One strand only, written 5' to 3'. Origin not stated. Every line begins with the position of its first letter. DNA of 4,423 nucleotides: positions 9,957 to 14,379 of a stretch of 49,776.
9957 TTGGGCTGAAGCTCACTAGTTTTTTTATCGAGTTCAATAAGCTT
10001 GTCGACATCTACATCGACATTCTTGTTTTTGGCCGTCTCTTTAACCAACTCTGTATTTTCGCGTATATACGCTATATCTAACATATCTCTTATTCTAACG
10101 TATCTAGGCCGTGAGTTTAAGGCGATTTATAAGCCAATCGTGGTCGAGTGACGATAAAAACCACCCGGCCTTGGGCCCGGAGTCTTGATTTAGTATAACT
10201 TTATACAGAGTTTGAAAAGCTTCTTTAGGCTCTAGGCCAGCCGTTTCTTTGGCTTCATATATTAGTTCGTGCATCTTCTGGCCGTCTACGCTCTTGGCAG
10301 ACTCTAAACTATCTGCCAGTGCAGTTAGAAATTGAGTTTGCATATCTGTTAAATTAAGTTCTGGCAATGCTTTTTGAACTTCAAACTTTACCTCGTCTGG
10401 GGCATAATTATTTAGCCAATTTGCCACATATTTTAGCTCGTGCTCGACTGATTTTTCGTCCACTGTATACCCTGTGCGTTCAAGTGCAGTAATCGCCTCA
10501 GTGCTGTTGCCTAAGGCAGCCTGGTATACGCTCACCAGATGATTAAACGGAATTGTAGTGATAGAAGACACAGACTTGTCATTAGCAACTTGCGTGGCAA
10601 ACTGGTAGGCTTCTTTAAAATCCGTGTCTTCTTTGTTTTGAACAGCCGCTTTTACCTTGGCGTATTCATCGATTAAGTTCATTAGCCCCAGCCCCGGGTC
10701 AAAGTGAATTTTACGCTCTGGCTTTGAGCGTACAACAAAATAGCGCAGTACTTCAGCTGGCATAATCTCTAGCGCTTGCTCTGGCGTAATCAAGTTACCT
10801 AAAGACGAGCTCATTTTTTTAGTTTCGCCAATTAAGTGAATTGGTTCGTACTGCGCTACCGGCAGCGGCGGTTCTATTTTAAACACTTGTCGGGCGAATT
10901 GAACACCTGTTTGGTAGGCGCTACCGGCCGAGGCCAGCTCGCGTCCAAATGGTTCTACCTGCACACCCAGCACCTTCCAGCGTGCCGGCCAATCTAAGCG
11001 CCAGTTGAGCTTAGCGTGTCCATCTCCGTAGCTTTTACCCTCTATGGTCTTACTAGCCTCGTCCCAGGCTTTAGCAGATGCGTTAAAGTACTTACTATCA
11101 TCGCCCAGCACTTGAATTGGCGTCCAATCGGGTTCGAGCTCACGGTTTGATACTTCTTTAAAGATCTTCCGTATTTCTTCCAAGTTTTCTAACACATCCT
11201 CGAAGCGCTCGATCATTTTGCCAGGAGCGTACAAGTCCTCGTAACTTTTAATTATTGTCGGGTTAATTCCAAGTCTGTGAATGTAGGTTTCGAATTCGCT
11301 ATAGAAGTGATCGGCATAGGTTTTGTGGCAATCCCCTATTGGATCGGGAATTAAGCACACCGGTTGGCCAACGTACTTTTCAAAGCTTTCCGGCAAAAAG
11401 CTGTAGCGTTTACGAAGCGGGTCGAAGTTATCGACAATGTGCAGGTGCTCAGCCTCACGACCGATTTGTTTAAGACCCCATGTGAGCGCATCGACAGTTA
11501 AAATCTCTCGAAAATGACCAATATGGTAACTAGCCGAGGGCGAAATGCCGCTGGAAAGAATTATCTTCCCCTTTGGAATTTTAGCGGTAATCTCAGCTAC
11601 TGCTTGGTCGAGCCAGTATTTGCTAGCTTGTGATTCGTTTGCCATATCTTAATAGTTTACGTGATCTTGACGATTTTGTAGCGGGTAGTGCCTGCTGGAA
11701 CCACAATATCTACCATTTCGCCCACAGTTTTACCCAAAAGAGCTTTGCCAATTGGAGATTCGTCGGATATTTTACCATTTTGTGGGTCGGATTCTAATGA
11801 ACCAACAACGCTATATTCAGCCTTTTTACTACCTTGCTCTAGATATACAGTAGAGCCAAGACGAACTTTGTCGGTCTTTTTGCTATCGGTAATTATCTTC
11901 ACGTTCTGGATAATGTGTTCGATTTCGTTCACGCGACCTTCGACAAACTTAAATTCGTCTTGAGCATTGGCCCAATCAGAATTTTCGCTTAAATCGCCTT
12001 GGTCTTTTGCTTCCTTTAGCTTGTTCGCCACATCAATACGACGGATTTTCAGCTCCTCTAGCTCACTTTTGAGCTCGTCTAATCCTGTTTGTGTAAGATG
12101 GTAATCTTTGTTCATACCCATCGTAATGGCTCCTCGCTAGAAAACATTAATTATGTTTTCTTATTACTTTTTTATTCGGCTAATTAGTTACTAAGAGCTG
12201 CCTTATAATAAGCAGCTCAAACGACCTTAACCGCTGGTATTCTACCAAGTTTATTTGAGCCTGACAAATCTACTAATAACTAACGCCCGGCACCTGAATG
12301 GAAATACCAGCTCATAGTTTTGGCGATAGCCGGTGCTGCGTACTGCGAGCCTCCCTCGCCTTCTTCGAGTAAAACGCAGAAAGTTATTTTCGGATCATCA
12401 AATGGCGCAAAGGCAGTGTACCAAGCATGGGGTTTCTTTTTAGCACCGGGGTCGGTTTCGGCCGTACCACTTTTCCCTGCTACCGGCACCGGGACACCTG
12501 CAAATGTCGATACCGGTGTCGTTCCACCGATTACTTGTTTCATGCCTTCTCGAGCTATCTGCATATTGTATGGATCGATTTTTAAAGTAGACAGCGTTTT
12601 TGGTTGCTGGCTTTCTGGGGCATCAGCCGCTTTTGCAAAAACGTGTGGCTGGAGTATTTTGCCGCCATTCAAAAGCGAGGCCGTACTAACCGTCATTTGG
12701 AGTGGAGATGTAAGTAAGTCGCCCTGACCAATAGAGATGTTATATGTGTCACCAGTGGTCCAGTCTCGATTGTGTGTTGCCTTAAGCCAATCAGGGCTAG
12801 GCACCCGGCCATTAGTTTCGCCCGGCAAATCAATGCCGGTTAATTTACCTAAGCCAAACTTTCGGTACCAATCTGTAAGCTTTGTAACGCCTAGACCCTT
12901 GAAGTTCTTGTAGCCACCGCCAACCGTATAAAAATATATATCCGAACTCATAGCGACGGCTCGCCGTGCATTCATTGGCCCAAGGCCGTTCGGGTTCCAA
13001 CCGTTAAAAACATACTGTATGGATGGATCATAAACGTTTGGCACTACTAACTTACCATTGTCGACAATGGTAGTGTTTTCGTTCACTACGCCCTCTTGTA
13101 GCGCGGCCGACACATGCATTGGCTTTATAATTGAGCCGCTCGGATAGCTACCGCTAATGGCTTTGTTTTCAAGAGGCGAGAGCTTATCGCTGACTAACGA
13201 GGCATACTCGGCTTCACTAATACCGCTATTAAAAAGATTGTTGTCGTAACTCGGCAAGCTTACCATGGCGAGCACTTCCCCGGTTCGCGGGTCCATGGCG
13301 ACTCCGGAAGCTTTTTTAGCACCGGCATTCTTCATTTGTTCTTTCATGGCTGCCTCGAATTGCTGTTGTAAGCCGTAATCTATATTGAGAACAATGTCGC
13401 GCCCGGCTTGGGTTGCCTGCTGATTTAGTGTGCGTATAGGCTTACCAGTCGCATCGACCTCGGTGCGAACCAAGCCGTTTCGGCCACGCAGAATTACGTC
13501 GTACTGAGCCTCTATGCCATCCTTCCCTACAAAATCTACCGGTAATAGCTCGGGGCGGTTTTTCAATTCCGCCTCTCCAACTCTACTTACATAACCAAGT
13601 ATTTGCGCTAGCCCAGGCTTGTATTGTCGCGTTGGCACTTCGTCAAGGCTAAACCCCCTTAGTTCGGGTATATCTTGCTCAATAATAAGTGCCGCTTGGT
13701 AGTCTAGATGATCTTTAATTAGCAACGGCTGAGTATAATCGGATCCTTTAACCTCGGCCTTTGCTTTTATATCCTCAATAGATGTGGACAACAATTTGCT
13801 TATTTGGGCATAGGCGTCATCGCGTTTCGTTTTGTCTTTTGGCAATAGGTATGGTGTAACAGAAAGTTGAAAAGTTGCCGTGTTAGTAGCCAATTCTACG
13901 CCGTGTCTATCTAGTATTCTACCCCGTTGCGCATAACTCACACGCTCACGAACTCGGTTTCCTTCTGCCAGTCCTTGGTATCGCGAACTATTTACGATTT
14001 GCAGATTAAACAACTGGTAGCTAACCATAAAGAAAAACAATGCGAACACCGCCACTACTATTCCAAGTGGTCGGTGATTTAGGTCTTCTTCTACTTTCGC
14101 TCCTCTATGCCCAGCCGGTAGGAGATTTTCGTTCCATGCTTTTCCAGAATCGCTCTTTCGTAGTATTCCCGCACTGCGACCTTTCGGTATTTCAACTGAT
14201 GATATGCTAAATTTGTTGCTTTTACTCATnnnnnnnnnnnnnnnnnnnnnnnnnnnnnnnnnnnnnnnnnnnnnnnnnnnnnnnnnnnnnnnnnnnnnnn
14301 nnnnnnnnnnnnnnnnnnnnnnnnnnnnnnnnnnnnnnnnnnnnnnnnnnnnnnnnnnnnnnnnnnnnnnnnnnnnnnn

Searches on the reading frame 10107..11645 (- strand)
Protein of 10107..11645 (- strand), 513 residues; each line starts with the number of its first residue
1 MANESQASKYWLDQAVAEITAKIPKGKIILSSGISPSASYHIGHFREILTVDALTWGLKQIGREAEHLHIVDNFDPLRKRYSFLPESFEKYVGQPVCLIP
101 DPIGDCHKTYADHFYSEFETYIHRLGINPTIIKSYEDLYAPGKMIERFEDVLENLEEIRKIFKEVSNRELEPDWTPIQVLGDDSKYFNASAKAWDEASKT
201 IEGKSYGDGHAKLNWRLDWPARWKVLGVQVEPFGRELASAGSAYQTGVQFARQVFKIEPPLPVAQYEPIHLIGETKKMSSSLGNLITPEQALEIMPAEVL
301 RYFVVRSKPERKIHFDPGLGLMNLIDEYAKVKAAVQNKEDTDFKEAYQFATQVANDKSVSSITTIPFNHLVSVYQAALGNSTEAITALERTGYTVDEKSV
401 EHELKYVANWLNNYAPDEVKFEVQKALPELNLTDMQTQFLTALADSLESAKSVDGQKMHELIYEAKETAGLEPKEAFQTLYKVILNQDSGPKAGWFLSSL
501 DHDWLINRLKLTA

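Call 91: search_solved_structures(query=window:10107-11645:-, max_evalue=0.01)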
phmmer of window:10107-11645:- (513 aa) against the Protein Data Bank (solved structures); distinct sequences matched with E-value up to 0.01: 3.
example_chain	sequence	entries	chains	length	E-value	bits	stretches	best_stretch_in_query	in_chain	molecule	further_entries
1irx_A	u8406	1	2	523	3.2e-77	263.4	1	10-511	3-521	lysyl-tRNA synthetase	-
4dlp_A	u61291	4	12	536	0.006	18.4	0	242-309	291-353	Aminoacyl-tRNA synthetase, class I:Aminoacyl-tRNA synthetase, class Ia:Methionyl-tRNA synt | Methionine--tRNA ligase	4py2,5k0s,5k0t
3tqo_A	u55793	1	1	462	0.0086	17.9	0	163-307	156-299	Cysteinyl-tRNA synthetase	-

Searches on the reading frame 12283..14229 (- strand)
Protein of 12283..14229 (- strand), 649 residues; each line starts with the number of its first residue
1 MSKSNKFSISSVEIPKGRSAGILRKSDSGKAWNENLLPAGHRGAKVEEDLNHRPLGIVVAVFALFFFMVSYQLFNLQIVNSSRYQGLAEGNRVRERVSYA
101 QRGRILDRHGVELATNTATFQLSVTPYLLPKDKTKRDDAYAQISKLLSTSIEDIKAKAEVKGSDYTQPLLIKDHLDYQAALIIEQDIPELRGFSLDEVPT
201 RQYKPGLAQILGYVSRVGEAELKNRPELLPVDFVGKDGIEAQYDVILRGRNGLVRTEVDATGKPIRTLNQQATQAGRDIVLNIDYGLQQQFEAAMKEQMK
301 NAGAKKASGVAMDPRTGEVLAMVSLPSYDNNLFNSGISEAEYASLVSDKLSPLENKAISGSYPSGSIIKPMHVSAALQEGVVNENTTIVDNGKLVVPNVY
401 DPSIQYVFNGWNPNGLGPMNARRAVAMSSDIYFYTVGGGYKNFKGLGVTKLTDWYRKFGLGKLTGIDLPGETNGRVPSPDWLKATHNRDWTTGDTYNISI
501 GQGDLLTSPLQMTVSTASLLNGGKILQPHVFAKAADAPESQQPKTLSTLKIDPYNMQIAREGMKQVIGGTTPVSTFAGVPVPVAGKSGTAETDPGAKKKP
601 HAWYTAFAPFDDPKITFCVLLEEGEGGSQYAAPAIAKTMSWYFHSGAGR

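Call 90: search_solved_structures(query=window:12283-14229:-, max_evalue=0.01)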
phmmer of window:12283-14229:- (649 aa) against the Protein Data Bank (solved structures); distinct sequences matched with E-value up to 0.01: 107 (the best 60 are shown).
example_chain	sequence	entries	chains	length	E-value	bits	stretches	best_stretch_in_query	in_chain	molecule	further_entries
7kis_A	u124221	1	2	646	6e-78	266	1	58-642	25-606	Peptidoglycan D,D-transpeptidase MrdA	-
8zpc_A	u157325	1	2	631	9.8e-78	265.3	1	76-636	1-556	Peptidoglycan D,D-transpeptidase MrdA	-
8tj3_C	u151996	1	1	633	2e-77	264.3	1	67-628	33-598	Peptidoglycan D,D-transpeptidase MrdA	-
7zg8_AAA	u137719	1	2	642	2.8e-77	263.8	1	84-636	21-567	Peptidoglycan D,D-transpeptidase MrdA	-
6tii_AAA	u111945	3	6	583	2.2e-73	251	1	85-628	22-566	Peptidoglycan D,D-transpeptidase MrdA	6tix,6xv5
6g9p_A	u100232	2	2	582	1.4e-72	248.3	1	91-628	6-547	Peptidoglycan D,D-transpeptidase MrdA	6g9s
6g9f_A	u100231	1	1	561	1.7e-72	248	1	99-628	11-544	Peptidoglycan D,D-transpeptidase MrdA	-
5lp4_A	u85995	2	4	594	2.4e-59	204.6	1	57-633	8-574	Penicillin-binding protein 2 (Pbp2)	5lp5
6pl5_B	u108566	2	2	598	3e-59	204.2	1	192-643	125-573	Penicillin-binding protein 2/cell division protein FtsI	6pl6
8yjx_A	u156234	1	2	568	2.1e-56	194.9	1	100-626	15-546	Penicillin-binding protein 2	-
7rcw_A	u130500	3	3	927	1.2e-38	136.2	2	157-485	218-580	Penicillin-binding protein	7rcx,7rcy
6c84_A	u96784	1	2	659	6.7e-34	120.5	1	92-626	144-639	Penicillin-binding protein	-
7rcz_A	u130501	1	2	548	8e-34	120.2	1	231-633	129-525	Stage V sporulation protein D (Sporulation specific penicillin-binding protein)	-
6g0k_A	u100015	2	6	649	1.3e-33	119.5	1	92-625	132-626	Low affinity penicillin-binding protein 5 (PBP5)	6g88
8f3f_A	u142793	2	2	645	3.7e-33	118.1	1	92-623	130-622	Penicillin binding protein 5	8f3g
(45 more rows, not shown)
